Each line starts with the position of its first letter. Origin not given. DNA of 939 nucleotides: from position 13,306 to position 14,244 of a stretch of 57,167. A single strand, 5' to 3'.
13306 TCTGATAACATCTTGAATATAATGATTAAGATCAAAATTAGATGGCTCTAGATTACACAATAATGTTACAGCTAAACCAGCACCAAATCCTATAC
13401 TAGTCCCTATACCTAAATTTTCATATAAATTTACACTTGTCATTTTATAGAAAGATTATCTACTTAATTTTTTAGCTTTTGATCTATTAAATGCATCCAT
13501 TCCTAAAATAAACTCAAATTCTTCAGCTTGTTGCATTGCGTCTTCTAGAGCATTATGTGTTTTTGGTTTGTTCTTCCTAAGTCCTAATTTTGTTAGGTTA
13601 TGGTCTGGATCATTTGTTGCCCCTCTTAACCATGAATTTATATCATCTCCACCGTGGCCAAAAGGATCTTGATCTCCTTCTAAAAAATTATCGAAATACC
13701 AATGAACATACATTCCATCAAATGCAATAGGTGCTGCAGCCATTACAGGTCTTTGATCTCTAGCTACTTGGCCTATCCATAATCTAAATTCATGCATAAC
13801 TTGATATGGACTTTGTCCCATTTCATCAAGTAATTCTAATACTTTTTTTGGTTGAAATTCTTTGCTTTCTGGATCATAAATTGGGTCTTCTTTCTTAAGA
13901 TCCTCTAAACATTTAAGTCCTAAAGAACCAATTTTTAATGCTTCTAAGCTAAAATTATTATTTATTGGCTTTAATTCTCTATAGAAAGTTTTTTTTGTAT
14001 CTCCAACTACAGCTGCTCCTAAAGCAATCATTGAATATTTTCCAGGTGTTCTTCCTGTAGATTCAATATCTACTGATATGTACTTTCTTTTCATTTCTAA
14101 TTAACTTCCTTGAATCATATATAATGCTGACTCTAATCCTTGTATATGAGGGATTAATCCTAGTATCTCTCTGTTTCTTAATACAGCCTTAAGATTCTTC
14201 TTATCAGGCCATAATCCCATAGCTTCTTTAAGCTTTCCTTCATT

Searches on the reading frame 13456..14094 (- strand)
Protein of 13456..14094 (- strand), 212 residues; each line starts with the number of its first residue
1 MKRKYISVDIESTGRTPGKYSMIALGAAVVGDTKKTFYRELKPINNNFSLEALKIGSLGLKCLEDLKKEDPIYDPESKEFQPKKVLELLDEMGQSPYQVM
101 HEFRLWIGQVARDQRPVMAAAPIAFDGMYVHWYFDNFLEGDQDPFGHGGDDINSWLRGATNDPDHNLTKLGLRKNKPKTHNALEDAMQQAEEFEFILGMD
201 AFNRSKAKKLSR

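Call 4: search_protein_families(library=pfam, proteins=[window:13456-14094:-], max_evalue=1)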
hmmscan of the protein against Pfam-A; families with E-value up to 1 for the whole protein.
window:13456-14094:- (212 aa): 2 families
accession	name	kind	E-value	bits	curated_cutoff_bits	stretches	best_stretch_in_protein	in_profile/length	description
PF16473.11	Rv2179c-like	-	9e-05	22.7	27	1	5-196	2-176/177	3'-5' exoribonuclease Rv2179c-like domain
PF00929.31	RNase_T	-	0.02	15.9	24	0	167-193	136-164/164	Exonuclease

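Call 5: search_protein_families(library=padloc, proteins=[window:13456-14094:-], max_evalue=1)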
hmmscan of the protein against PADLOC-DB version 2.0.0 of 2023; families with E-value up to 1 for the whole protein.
window:13456-14094:- (212 aa): 2 families
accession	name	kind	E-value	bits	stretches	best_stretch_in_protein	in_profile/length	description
PDLC00753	Effector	-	6.5e-33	112.1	2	4-64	7-67/184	Exonuclease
PDLC01247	DEDDh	-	1.9e-05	23.3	1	7-191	2-136/139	"CAS-I,CAS-II,CAS-III,CAS-IV,CAS-V,CAS-VI; associated"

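Call 6: search_protein_families(library=phrogs, proteins=[window:13456-14094:-], max_evalue=1)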
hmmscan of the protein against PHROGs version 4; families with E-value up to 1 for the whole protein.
window:13456-14094:- (212 aa): 4 families
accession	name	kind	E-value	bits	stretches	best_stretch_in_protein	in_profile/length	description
phrog_192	-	DNA, RNA and nucleotide metabolism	6.4e-07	30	1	1-207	104-281/397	DNA polymerase exonuclease subunit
phrog_255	-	DNA, RNA and nucleotide metabolism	0.0034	17.5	1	87-191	255-353/436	exonuclease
phrog_2259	-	DNA, RNA and nucleotide metabolism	0.0061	17.2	1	8-196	11-172/186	Rnase H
phrog_7875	-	unknown function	0.15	13.2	1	77-104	24-51/82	-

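Call 7: search_protein_families(library=ncbifam, proteins=[window:13456-14094:-], max_evalue=1)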
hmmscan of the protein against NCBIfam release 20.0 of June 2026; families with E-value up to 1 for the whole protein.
window:13456-14094:- (212 aa): 0 families

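Call 13: find_homologous_proteins(query=window:13456-14094:-, max_evalue=0.001)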
Query window:13456-14094:- (212 aa): 59 proteins with E <= 0.001 among 270 candidates.
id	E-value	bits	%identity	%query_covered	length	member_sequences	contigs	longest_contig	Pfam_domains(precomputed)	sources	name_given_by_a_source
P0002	1.9e-139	480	100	100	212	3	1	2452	-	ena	-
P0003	2.8e-64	235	54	93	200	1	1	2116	-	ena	-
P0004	5.9e-64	234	57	93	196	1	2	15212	PF16473.12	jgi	jgi:DNA polymerase III epsilon subunit-like protein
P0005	9.8e-61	223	53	93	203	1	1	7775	PF16473.12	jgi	jgi:DNA polymerase III epsilon subunit-like protein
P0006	1.1e-60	223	52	92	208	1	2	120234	PF16473.12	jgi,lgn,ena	jgi:hypothetical protein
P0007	1.3e-60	223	52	96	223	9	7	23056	PF16473.12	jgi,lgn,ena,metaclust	metaclust:\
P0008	2.1e-60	222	53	93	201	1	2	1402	-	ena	-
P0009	2.3e-60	222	52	93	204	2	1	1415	-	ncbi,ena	-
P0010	3.5e-60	221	53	94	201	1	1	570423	PF16473.12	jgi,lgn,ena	-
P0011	1.7e-59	219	54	92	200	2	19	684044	PF16473.12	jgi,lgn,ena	jgi:hypothetical protein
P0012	3.4e-59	218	52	94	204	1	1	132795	-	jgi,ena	jgi:hypothetical protein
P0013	3.5e-59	218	52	94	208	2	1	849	PF16473.12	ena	-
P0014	2.7e-57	212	52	93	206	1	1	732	PF00929.32,PF16473.12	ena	-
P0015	7.9e-57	210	52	93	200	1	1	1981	-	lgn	-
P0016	3.2e-56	208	50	92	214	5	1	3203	PF16473.12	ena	-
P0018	1.8e-55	206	48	93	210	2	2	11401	PF16473.12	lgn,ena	-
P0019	2.3e-55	206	51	93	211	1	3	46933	PF16473.12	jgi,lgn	jgi:hypothetical protein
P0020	5.1e-55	205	49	98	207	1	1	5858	PF16473.12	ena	-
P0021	7.3e-55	204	53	93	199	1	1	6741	PF16473.12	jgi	jgi:ribonuclease T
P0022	9.9e-55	204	53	94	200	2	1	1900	PF16473.12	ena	-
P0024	1.5e-54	203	49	94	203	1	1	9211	PF16473.12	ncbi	-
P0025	2.5e-54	202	50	94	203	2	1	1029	PF16473.12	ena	-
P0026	6.6e-52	194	50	93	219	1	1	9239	PF16473.12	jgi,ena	-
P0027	1.9e-51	193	50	94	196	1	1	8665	PF16473.12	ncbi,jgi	jgi:hypothetical protein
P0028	3.6e-51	192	46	98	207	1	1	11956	PF16473.12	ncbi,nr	ncbi:MAG: 3'-5' exoribonuclease [Candidatus Aenigmarchaeota archaeon]|nr:3'-5' exoribonuclease [Cand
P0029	5.1e-51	191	47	94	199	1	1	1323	PF16473.12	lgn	-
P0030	1.1e-50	190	47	97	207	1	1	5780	PF16473.12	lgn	-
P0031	8.2e-50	188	49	94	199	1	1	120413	PF16473.12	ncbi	-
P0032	2.4e-49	186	46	96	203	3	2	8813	PF16473.12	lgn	-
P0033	4.4e-49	185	48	93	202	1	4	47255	PF16473.12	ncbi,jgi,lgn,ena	-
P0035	2.5e-43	166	44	94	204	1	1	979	PF16473.12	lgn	-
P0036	1.5e-42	164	47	92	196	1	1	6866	PF16473.12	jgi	jgi:ribonuclease T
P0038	6.1e-41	159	39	91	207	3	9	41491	PF16473.12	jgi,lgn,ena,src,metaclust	metaclust:\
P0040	7.9e-30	122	40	92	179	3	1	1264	PF16473.12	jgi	-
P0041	9.5e-29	119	38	91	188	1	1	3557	PF00929.32,PF16473.12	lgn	-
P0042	3.9e-28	117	37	93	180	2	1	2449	PF00929.32,PF16473.12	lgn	-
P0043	1.0e-27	115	37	92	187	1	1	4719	PF00929.32,PF16473.12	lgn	-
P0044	2.5e-27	114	38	92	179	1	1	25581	PF00929.32,PF16473.12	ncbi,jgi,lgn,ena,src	-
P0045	4.1e-26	110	38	89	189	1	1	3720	PF00929.32,PF16473.12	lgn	-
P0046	1.1e-25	109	37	90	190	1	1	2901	PF00929.32,PF16473.12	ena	-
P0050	7.4e-23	99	36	91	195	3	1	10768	PF00929.32,PF16473.12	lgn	-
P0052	2.1e-21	95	35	92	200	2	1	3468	PF00929.32,PF16473.12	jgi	jgi:DNA polymerase III epsilon subunit-like protein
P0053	7.4e-21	93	34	91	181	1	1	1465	PF16473.12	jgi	jgi:DNA polymerase III alpha subunit (gram-positive type)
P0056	1.8e-20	92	34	89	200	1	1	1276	PF16473.12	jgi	jgi:hypothetical protein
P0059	2.8e-18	85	33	88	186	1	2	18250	PF00929.32,PF16473.12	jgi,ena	-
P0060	7.1e-14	70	30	89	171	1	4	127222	PF16473.12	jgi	jgi:hypothetical protein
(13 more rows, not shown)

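Call 15: find_encoding_contigs(protein=P0004, flank=5000, max_places=3)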
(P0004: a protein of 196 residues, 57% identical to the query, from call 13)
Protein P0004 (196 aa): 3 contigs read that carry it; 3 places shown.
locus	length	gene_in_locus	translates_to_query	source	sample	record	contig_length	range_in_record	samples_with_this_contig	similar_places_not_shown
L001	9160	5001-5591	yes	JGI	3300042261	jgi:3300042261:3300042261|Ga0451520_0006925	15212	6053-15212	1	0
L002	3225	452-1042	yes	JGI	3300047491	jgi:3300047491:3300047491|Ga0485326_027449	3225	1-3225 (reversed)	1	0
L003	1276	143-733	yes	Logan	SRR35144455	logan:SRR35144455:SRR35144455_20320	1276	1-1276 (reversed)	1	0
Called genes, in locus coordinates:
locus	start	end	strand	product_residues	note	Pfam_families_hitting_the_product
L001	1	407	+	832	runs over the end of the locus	PF00521:DNA_topoisoIV, PF03989:DNA_gyraseA_C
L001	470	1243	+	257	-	-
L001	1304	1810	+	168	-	-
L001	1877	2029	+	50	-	-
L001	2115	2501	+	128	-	PF00903:Glyoxalase, PF22677:Ble-like_N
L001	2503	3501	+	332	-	PF01594:AI-2E_transport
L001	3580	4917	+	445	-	PF00270:DEAD, PF04851:ResIII, PF00271:Helicase_C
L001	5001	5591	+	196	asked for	PF16473:Rv2179c-like (faint)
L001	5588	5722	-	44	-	PF00977:His_biosynth (weak)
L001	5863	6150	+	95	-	PF13145:Rotamase_2, PF13616:Rotamase_3, PF00639:Rotamase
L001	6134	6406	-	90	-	-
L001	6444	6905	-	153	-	PF13187:Fer4_9 (faint), PF13237:Fer4_10 (faint), PF12800:Fer4_4 (faint), PF13183:Fer4_8, PF12838:Fer4_7 (weak), PF13534:Fer4_17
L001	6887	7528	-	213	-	PF01966:HD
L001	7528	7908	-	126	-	PF01243:PNPOx_N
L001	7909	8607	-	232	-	PF03483:B3_4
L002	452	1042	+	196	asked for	PF16473:Rv2179c-like (faint)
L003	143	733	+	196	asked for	PF16473:Rv2179c-like (faint)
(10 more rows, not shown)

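Call 16: find_encoding_contigs(protein=P0006, flank=5000, max_places=3)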
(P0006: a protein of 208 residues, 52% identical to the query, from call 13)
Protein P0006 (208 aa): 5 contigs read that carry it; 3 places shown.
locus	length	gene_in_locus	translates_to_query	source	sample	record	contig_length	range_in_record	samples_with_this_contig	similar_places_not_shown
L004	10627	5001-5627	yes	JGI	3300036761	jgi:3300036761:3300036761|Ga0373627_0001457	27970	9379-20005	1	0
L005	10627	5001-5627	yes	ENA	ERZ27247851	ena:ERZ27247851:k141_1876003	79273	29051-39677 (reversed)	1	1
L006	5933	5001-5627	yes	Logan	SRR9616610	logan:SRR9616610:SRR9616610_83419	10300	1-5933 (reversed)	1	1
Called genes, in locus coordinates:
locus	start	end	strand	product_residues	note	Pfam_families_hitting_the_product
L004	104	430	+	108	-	-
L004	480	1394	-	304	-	PF00899:ThiF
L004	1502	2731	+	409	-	PF02163:Peptidase_M50, PF13180:PDZ_2 (weak)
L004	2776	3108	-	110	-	-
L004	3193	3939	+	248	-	PF00588:SpoU_methylase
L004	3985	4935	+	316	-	PF02492:cobW, PF07683:CobW_C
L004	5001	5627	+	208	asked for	PF16473:Rv2179c-like (weak)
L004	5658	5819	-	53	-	-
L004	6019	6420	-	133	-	PF21485:IF5A-like_N, PF08207:EFP_N (weak)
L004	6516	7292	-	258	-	PF13187:Fer4_9 (weak), PF12838:Fer4_7 (weak), PF13237:Fer4_10 (weak), PF13247:Fer4_11, PF14697:Fer4_21 (weak), PF12838:Fer4_7 (weak), PF00037:Fer4 (weak), PF12797:Fer4_2 (weak), +4 more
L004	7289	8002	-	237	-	PF07314:Lit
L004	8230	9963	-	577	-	PF12837:Fer4_6 (faint), PF00037:Fer4 (weak), PF00005:ABC_tran, PF02463:SMC_N (faint), PF13191:AAA_16 (faint), PF13304:AAA_21 (faint), PF00005:ABC_tran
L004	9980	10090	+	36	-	-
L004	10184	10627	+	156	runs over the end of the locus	PF00226:DnaJ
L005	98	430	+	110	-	-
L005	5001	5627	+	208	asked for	PF16473:Rv2179c-like (weak)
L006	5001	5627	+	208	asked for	PF16473:Rv2179c-like (weak)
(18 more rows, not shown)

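Call 19: find_encoding_contigs(protein=P0007, flank=5000, max_places=4)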
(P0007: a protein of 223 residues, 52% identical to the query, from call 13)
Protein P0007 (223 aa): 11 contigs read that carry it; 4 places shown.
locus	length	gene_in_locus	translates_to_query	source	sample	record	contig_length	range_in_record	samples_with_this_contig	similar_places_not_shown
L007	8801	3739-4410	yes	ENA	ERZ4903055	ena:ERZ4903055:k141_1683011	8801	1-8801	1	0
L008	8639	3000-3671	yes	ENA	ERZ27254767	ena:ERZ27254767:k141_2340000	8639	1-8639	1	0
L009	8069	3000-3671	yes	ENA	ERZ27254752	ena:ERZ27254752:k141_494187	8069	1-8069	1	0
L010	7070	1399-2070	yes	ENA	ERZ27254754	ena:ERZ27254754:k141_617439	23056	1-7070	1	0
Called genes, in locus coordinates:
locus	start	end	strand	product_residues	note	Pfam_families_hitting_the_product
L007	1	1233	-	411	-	?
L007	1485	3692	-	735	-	PF01136:Peptidase_U32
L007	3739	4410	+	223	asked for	PF16473:Rv2179c-like (weak)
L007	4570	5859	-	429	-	-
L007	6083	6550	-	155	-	-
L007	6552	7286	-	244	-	-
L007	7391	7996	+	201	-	PF00406:ADK, PF13207:AAA_17, PF13238:AAA_18 (weak)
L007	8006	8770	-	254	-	PF02535:Zip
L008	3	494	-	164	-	?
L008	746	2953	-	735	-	PF01136:Peptidase_U32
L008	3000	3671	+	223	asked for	PF16473:Rv2179c-like (weak)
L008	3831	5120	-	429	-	-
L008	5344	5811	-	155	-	-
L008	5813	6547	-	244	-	-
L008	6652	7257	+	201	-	PF00406:ADK, PF13207:AAA_17, PF13238:AAA_18 (weak)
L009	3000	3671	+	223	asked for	PF16473:Rv2179c-like (weak)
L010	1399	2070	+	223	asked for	PF16473:Rv2179c-like (weak)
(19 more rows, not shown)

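Call 23: search_solved_structures(query=window:13456-14094:-, max_evalue=0.1, show_alignments=2)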
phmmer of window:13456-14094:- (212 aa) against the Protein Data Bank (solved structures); distinct sequences matched with E-value up to 0.1: 1.
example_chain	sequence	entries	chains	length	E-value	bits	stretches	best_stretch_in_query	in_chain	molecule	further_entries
7t2s_A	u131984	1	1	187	1.8e-19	73.6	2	3-63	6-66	3'-5' exonuclease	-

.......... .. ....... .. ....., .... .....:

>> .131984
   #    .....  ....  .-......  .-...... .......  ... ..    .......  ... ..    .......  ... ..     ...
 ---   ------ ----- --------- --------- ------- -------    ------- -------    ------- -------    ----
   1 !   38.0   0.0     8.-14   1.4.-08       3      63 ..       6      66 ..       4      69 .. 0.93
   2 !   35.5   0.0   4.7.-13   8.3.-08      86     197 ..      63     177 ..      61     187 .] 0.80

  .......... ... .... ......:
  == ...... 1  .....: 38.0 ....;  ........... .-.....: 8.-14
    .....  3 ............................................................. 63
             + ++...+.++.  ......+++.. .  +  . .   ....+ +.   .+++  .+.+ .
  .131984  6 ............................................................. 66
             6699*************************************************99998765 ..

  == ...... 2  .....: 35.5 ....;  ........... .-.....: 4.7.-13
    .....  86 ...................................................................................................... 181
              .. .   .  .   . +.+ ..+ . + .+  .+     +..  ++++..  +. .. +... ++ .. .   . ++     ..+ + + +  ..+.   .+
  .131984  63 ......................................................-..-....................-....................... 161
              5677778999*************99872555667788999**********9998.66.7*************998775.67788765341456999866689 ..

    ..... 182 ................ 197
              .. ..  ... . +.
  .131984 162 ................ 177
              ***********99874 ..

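Call 54: find_related_loci(query=A3, collection=metagenome_contigs, flank=5000)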
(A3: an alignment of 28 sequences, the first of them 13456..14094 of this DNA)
Query A3 (212 aa) in metagenome_contigs; peptide patterns used: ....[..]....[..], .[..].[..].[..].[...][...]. (x = any residue, [..] = any of these).
600 stretches matched a pattern (row limit reached: there are more); 215 encode a relative of the query (tblastn E <= 1e-3); the best 80 are kept; 80 distinct loci.
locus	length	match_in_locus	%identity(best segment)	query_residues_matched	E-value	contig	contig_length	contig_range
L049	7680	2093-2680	55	1-197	2e-68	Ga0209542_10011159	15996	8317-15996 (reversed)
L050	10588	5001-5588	52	1-199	2e-66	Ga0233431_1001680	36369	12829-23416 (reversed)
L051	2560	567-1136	50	2-193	3e-61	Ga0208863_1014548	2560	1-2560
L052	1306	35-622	48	1-197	4e-61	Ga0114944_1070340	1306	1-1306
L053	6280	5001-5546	45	3-193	3e-47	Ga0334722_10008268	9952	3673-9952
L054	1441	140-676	38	2-207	2e-37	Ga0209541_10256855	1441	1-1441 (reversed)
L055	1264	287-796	40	5-198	1e-37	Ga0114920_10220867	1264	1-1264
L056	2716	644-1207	38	1-194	3e-36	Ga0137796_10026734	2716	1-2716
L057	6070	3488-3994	38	5-197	1e-35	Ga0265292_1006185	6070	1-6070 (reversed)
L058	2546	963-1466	37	3-194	2e-35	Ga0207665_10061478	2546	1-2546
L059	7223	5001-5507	37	5-197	9e-35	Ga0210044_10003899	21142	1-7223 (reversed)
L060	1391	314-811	38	4-193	2e-35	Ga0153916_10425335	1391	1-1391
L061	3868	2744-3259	37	2-197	1e-34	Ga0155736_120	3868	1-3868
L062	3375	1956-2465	36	1-194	8e-35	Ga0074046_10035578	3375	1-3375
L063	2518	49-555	40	5-197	1e-34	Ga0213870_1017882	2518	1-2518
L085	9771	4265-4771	37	5-197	1e-34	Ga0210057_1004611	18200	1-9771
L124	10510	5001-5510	35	5-197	4e-26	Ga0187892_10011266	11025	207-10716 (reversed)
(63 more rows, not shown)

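Call 68: search_protein_families(library=pfam, proteins=[L049:1243-2091:+], max_evalue=0.01)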
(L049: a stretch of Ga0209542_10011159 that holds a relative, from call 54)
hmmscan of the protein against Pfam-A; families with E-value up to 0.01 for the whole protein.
L049:1243-2091:+ (282 aa): 1 family
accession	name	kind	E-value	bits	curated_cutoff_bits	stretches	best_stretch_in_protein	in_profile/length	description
PF19502.5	DUF6036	-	0.0099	16.1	23.6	0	23-67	10-52/164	Nucleotidyltransferase of unknown function (DUF6036)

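Call 78: find_related_loci(query=A3, collection=viral_contigs, flank=5000)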
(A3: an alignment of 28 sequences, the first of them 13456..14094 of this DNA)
Query A3 (212 aa) in viral_contigs; peptide patterns used: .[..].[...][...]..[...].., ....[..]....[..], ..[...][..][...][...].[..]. (x = any residue, [..] = any of these).
600 stretches matched a pattern (row limit reached: there are more); 12 encode a relative of the query (tblastn E <= 1e-3); 12 distinct loci.
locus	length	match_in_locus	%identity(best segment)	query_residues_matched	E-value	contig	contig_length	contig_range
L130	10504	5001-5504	36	5-193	2e-30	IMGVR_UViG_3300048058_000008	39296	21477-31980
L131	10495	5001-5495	32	1-190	3e-23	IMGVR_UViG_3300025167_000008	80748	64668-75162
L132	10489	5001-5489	30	1-193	6e-22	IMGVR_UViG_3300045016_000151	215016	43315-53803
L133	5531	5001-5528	29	5-204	7e-19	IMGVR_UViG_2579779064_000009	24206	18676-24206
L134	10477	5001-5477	30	5-193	2e-18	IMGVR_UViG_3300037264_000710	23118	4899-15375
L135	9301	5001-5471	32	6-191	5e-18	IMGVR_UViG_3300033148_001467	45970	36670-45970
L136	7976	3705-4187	31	2-191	2e-17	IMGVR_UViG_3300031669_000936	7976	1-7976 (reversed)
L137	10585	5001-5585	23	4-190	2e-17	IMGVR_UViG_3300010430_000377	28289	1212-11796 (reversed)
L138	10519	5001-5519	29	2-189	4e-13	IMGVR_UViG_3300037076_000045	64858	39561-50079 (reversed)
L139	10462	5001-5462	28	8-191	2e-11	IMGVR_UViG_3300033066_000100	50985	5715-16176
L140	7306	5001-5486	22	2-191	5e-11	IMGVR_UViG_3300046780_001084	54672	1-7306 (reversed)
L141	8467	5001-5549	25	1-193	4e-9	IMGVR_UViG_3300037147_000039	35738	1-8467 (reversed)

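Call 80: search_dna_similar(query=L059:4980-5513:+, collection=plasmids, mode=protein, max_rows=25, max_evalue=1e-8)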
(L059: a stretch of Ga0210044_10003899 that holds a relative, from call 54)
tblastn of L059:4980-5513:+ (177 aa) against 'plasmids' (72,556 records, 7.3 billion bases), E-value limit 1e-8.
Records with a match: 98; places in all: 98; records where one place covers at least 80% of the query: 92.
Best place of each record, by identity: <60% 98.
By first word of the organism name: Klebsiella 40; Acinetobacter 16; Pseudomonas 10; Bradyrhizobium 8; Enterobacter 6; Streptomyces 3; Mesorhizobium 2; Raoultella 2; Agrobacterium 1; Moellerella 1; and 9 more.
By predicted mobility (MOB-suite, as given by PLSDB): conjugative 49; non-mobilizable 29; mobilizable 20.
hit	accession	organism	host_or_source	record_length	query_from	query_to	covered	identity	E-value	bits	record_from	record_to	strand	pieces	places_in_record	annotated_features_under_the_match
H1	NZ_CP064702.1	Bradyrhizobium sp. 172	Acmispon strigosus,cell culture,root ...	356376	1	177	100%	50.6%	3e-54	191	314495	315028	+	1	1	3'-5' exonuclease | hypothetical protein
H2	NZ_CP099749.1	Klebsiella pneumoniae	Homo sapiens,Rectal swab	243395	1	177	100%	50.6%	7e-51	181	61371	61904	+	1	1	3'-5' exonuclease | hypothetical protein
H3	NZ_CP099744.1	Klebsiella pneumoniae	Homo sapiens,sputum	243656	1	177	100%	50.6%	7e-51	181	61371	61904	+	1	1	3'-5' exonuclease | hypothetical protein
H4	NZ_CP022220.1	Bradyrhizobium guangxiense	peanut,cell culture,roots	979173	1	173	98%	50.0%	3e-50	179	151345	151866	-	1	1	3'-5' exonuclease | hypothetical protein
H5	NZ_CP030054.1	Bradyrhizobium guangzhouense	Arachis hypogaea,Microbe,nodule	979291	1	173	98%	50.0%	3e-50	179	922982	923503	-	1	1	3'-5' exonuclease | hypothetical protein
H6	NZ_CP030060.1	Bradyrhizobium sp. CCBAU 53351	Arachis hypogaea,Microbe,nodule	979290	1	173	98%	50.0%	3e-50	179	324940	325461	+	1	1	3'-5' exonuclease | hypothetical protein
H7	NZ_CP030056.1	Bradyrhizobium sp. CCBAU 53340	Arachis hypogaea,Microbe,nodule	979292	1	173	98%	50.0%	3e-50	179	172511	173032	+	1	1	3'-5' exonuclease | hypothetical protein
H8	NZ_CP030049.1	Bradyrhizobium sp. CCBAU 53338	Arachis hypogaea,Microbe,nodule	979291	1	173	98%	50.0%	3e-50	179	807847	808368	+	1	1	3'-5' exonuclease | hypothetical protein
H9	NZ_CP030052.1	Bradyrhizobium guangdongense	peanut,cell culture,roots of peanut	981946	1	173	98%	50.0%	3e-50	179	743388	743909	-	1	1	3'-5' exonuclease | hypothetical protein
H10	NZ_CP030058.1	Bradyrhizobium guangdongense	Arachis hypogaea,Microbe,nodule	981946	1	173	98%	50.0%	3e-50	179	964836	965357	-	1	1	3'-5' exonuclease | hypothetical protein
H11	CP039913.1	Agrobacterium tumefaciens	-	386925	1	172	97%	50.3%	6e-51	181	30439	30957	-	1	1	3'-5' exonuclease | hypothetical protein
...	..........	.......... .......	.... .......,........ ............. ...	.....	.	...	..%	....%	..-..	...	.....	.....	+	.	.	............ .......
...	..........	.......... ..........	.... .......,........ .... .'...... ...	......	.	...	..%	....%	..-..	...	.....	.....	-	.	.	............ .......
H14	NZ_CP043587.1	Klebsiella pneumoniae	Homo sapiens,Culture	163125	6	175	96%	50.9%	9e-50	178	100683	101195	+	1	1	3'-5' exonuclease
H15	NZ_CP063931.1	Klebsiella pneumoniae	Human fecal samples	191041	6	175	96%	50.9%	9e-50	178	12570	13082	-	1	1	3'-5' exonuclease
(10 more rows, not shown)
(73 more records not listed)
